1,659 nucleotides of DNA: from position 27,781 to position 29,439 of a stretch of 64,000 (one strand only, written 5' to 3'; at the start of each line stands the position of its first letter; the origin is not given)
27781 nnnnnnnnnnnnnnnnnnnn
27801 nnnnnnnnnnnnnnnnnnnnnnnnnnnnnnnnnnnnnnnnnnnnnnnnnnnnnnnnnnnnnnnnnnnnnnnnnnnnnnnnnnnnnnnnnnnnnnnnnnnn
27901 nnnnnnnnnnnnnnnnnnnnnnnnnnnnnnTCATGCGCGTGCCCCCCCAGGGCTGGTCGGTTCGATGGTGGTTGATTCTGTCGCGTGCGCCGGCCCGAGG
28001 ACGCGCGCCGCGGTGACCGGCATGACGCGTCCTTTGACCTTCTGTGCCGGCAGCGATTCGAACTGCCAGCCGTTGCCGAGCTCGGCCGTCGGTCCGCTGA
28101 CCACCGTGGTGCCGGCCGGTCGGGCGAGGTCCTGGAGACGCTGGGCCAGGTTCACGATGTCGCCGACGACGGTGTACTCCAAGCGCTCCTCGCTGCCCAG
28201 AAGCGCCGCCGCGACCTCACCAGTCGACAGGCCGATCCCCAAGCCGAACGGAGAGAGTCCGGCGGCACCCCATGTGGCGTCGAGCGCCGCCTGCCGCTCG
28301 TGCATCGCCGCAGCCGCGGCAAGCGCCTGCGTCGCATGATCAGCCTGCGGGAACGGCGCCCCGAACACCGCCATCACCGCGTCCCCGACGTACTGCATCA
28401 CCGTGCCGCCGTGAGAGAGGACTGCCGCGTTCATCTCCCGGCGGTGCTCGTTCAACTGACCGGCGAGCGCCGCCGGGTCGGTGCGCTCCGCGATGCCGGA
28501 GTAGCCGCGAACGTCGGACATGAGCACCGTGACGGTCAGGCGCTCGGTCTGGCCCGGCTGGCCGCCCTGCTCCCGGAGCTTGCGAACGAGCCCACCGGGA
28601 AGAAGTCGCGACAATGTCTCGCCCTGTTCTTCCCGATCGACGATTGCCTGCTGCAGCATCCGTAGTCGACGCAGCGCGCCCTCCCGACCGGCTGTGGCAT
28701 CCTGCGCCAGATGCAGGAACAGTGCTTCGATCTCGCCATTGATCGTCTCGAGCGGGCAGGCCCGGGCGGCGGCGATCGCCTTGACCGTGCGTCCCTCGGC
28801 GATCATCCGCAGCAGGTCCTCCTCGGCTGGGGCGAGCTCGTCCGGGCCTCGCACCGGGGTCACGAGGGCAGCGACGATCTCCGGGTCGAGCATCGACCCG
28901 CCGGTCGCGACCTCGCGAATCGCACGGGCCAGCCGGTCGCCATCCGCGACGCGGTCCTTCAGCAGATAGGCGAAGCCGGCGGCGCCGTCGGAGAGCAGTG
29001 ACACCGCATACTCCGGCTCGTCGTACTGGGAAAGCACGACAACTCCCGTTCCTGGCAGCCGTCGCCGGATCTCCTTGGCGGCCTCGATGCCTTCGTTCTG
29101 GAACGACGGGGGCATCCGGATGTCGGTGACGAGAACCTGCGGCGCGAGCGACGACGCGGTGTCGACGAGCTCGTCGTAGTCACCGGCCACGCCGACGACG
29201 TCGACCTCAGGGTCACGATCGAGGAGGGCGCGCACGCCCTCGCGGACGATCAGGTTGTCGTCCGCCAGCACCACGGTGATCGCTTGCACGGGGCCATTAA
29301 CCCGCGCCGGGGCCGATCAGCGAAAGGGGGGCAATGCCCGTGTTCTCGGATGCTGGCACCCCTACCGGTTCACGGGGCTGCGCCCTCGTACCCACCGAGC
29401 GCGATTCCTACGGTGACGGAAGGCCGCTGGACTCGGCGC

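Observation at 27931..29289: NarL-type response regulator fused to a class III nucleotidyl cyclase, encoded first in a Bce/MacB-like ABC-transporter/histidine-kinase operon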

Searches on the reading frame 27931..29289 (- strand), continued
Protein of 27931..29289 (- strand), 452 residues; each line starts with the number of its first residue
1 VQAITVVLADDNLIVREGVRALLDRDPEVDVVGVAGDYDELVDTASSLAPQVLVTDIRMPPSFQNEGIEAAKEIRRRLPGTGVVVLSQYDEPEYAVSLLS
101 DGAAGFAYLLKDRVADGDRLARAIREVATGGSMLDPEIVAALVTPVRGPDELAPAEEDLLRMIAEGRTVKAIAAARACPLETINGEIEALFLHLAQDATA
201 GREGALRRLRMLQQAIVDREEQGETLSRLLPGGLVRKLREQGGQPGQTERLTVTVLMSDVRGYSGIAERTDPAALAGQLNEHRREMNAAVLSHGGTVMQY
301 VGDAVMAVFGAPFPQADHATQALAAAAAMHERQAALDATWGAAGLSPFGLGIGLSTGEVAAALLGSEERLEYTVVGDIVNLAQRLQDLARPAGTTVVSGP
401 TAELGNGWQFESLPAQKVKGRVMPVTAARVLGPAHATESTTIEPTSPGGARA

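Call 43: predict_structure(alignment_id=A1)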
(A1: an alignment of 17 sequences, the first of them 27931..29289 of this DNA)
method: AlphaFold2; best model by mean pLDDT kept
length: 452 residues; sequences in the alignment: 17
mean_pLDDT: 73.8   pTM: 0.48
mean pLDDT of the five models: 73.8, 72.5, 72.1, 70.7, 66.6
residues with pLDDT >= 90: 87; 70-90: 199; 50-70: 113; < 50: 53
segments of 3 or more residues with pLDDT < 50: 144-149, 220-234, 364-371, 437-452
pLDDT, mean of each block of 10 residues (from residue 1): 83 68 82 83 89 75 65 85 80 61 71 70 85 72 48 79 72 80 65 55 54 56 38 51 60 89 81 78 85 75 78 81 97 96 92 87 46 61 88 93 93 83 86 67 43 43
secondary structure, 60 per line:
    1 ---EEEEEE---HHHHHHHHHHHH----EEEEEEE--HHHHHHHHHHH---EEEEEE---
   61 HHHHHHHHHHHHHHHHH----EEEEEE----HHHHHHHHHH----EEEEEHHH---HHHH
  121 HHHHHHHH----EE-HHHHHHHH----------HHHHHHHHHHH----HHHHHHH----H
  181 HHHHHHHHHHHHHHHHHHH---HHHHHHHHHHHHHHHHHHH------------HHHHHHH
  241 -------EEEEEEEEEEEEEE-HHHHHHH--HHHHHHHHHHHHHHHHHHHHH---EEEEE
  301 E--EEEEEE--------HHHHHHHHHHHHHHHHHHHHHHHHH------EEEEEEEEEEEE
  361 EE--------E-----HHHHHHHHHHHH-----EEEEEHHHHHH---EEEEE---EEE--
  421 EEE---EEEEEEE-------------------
elements in order: E4-9 H13-24 E29-35 H38-48 E52-57 H61-77 E82-87 H92-101 E106-110 H117-128 H136-143 H154-164 H169-175 H180-199 H203-221 H234-240 E248-261 H263-269 H272-292 E296-301 E304-309 H318-342 E349-362 H377-388 E394-398 H399-404 E408-412 E416-418 E421-423 E427-433
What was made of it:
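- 28906..29280 (-): Receiver domain (aa 4-128). Acidic pocket D10/D11, phospho-acceptor D56, S87, K111. AF2 model shows the beta-alpha REC pattern (call 43).
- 28690..28842 (-): Degenerate LuxR-type helix-turn-helix (aa ~150-200). Recognition-helix positions are N184, G/D185, E/A186 and E188. Three helices at 154-164, 169-175 and 180-199 in the model (call 43).
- On Class IIIa/b cyclases carrying a cyclase transducer element: The AF2 model has low confidence here (call 43), and no CTE profile was available.
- The AF2 model has low inter-domain confidence (pTM 0.48) and the linker at aa 220-234 is below pLDDT 50 (call 43).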

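Call 51: search_protein_families(library=padloc, proteins=[window:27931-29289:-], max_evalue=0.001)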
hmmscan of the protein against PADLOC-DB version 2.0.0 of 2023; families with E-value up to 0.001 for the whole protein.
window:27931-29289:- (452 aa): 7 families
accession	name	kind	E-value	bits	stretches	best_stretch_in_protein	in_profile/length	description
PDLC00734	PycC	-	1.8e-20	71.4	1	239-386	176-321/374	Pycsar cyclase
PDLC02367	PycC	-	4.1e-12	44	1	249-396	40-184/226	-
PDLC00765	PycC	-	3.4e-11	40.9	1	256-397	261-405/477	Pycsar cyclase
PDLC00766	PycC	-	2.8e-08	31.5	1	248-396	39-186/232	Pycsar cyclase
PDLC02366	PycC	-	1.6e-06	25.4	1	245-396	270-425/486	-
PDLC02368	PycC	-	8.5e-06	23.5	1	252-392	44-185/234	-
PDLC02370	PycC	-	6e-05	20.6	1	259-390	88-224/340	-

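Call 70: fold_search(model_id=the predicted structure, library=pdb)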
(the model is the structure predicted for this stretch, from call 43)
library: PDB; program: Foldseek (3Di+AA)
matches with E <= 10: 1726; with E <= 0.001: 359
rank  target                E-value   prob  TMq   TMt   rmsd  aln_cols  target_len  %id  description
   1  6fht_B                1.3e-16  1.00  0.40  0.25   9.1       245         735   28  Crystal structure of an artificial phytochrome regulated adenylate/guanylate cyclase in its dark adapted Pr form (released 2018-04-18)
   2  6fht_A                5.1e-16  1.00  0.40  0.25   9.0       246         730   29  Crystal structure of an artificial phytochrome regulated adenylate/guanylate cyclase in its dark adapted Pr form (released 2018-04-18)
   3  2w01_D                7.9e-16  1.00  0.35  0.77   4.5       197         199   31  Crystal structure of the guanylyl cyclase Cya2 (released 2008-09-30)
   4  2w01_C                1.1e-15  1.00  0.38  0.81   3.6       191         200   31  Crystal structure of the guanylyl cyclase Cya2 (released 2008-09-30)
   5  2w01_B                3.8e-15  1.00  0.37  0.81   4.2       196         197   31  Crystal structure of the guanylyl cyclase Cya2 (released 2008-09-30)
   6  3r5g_B                1.1e-14  1.00  0.37  0.81   3.9       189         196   33  Crystal structure of the adenylyl cyclase CyaB from P. aeruginosa (released 2012-01-11)
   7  2w01_A                1.6e-14  1.00  0.35  0.76   4.6       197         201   31  Crystal structure of the guanylyl cyclase Cya2 (released 2008-09-30)
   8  3r5g_A                1.7e-14  1.00  0.36  0.81   4.0       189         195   34  Crystal structure of the adenylyl cyclase CyaB from P. aeruginosa (released 2012-01-11)
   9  1wc0_A                2.2e-14  1.00  0.34  0.73   5.0       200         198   29  Soluble adenylyl cyclase CyaC from S. platensis in complex with alpha, beta-methylene-ATP (released 2004-12-20)
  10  1wc1_C                2.8e-14  1.00  0.34  0.77   4.5       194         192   31  Soluble adenylyl cyclase CyaC from S. platensis in complex with Rp- ATPalphaS (released 2004-12-20)
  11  1wc1_A                3.6e-14  1.00  0.34  0.76   4.3       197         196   29  Soluble adenylyl cyclase CyaC from S. platensis in complex with Rp- ATPalphaS (released 2004-12-20)
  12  1wc4_A                4.8e-14  1.00  0.34  0.72   4.8       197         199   30  Soluble adenylyl cyclase CyaC from S. platensis in complex with alpha, beta-methylene-ATP and Europium (released 2004-12-20)
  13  1wc5_A                5.4e-14  1.00  0.35  0.78   4.1       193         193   30  Soluble adenylyl cyclase CyaC from S. platensis in complex with alpha, beta-methylene-ATP in presence of bicarbonate (released 2004-12-20)
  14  1wc1_B                5.4e-14  1.00  0.34  0.76   4.6       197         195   29  Soluble adenylyl cyclase CyaC from S. platensis in complex with Rp- ATPalphaS (released 2004-12-20)
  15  1wc0_B                8.5e-14  1.00  0.34  0.75   4.5       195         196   30  Soluble adenylyl cyclase CyaC from S. platensis in complex with alpha, beta-methylene-ATP (released 2004-12-20)
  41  5o5k_A                1.1e-11  1.00  0.37  0.72   6.9       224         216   27  X-ray structure of a bacterial adenylyl cyclase soluble domain (released 2017-11-01)
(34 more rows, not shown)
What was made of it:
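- The N-terminal half superposes on full-length VraR and RcsB (call 70).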

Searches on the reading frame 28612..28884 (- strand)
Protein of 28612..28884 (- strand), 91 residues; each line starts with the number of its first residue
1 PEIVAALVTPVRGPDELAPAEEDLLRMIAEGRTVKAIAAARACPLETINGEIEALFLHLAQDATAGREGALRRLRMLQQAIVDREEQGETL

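Call 47: search_solved_structures(query=A3, max_evalue=10, show_alignments=3)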
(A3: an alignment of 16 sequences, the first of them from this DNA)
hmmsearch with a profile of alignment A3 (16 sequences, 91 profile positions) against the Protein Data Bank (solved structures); distinct sequences matched with E-value up to 10: 25.
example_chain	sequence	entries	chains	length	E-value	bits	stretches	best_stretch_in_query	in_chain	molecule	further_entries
1je8_A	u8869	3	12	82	0.0079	19.5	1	11-58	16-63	Nitrate/Nitrite Response Regulator Protein NARL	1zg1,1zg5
8u3b_G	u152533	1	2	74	0.012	18.8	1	12-58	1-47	Nitrate/nitrite response regulator protein NarL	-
1a04_A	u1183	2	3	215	0.036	17.4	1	11-57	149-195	NITRATE/NITRITE RESPONSE REGULATOR PROTEIN NARL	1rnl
4wt0_B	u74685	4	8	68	0.075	16.3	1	15-60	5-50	Response regulator receiver domain protein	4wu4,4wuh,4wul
7ve4_A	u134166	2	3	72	0.078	16.3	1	15-59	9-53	DNA-binding response regulator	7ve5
4wsz_A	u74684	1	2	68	0.083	16.2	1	15-60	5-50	Response regulator receiver domain protein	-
3clo_A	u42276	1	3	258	0.095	16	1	14-65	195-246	Transcriptional regulator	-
4ldz_A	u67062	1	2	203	0.12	15.6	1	14-58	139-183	Transcriptional regulatory protein DesR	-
2rnj_A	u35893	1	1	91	0.14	15.5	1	15-59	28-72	Response regulator protein vraR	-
1puo_A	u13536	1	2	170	0.29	14.5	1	21-58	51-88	Major allergen I polypeptide, fused chain 2, chain 1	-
9ba6_A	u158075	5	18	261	0.29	14.5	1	11-87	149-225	Ferrous iron transport protein B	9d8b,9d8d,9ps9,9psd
9ba7_A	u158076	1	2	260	0.33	14.3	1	11-87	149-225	Ferrous iron transport protein B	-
8vwl_A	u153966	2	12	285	0.33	14.3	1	11-87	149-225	Ferrous iron transport protein B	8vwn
4yn8_A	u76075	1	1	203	0.37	14.1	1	1-76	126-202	Response regulator ChrA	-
4gvp_A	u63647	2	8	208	0.38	14.1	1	15-59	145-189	Response regulator protein vraR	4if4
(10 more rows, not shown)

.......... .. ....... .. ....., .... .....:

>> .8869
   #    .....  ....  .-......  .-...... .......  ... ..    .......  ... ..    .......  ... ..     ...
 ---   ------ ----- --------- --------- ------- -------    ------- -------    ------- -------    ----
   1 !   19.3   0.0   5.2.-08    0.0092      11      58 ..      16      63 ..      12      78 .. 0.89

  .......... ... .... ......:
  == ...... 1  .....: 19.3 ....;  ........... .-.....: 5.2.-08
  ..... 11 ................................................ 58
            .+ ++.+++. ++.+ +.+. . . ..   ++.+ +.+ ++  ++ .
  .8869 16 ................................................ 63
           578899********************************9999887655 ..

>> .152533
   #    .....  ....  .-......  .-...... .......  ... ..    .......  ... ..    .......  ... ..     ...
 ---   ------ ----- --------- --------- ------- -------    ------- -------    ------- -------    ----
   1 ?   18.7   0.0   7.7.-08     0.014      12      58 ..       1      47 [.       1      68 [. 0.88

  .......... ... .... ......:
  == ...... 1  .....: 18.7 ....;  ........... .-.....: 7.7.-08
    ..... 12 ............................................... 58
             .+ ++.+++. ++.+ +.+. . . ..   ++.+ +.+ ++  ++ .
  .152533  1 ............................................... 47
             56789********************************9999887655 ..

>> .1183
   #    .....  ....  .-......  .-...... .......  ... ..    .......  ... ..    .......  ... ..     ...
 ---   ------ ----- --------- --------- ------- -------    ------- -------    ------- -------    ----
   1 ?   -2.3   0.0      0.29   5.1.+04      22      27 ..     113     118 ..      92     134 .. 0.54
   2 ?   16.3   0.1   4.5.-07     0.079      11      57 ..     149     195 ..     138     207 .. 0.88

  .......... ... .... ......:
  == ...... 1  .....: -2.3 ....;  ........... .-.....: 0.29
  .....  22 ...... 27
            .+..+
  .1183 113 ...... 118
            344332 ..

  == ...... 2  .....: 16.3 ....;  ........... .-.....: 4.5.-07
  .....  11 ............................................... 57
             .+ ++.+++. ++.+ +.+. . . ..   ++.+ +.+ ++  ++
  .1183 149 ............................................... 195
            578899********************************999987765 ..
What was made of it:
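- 28690..28842 (-): Best PDB hit for the domain alone is the NarL CTD at E 0.008 (call 47).
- Checked: A profile of aa 136-226 alone still finds the NarL C-terminal domain as its best PDB hit (E 0.008), followed by VraR, DesR and RcsB (call 47).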

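Call 48: search_protein_families(library=pfam, alignment_id=A3, max_evalue=10)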
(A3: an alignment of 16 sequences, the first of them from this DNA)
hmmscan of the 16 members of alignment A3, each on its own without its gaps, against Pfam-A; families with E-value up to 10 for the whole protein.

A. member 1, seq(91 aa): 3 families
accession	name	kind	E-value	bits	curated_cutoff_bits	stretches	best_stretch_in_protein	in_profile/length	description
PF00196.25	GerE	-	0.014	15.5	23.5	1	17-49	3-35/57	Bacterial regulatory proteins, luxR family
PF14493.12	HTH_40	-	0.09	13.5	27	1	25-57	6-38/89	Helix-turn-helix domain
PF05331.17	DUF742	-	0.15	12.4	27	1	5-47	27-71/114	Protein of unknown function (DUF742)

B. families by the number of members that match (of 16 scanned): 16 families
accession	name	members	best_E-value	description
PF00196.25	GerE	10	0.0003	Bacterial regulatory proteins, luxR family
PF13518.12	HTH_28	5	0.032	Helix-turn-helix domain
PF13542.12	HTH_Tnp_ISL3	4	0.033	Helix-turn-helix domain of transposase family ISL3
PF12324.14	HTH_15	3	0.0088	Helix-turn-helix domain of alkylmercury lyase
PF13936.12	HTH_38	3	0.02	Helix-turn-helix domain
PF05099.18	TerB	2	0.00014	Tellurite resistance protein TerB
PF13384.12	HTH_23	2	0.08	Homeodomain-like domain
PF14493.12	HTH_40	2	0.09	Helix-turn-helix domain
PF02796.21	HTH_7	2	0.16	Helix-turn-helix domain of resolvase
PF12085.13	DUF3562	1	0.012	Protein of unknown function (DUF3562)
PF09077.16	Phage-MuB_C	1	0.052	Mu B transposition protein, C terminal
PF15615.11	TerB_C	1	0.058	TerB-C domain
PF20901.3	Sf6_terminase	1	0.095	Bacteriophage Sf6, terminase small subunit-like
PF04542.20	Sigma70_r2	1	0.11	Sigma-70 region 2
PF18289.6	HU-CCDC81_euk_2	1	0.13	CCDC81 eukaryotic HU domain 2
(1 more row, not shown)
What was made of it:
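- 28690..28842 (-): GerE is below cutoff (call 48).
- On NarL/FixJ DNA-binding response regulators: GerE scores 15.5 bits against a cutoff of 23.5 (call 48).
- GerE is below threshold (call 48).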
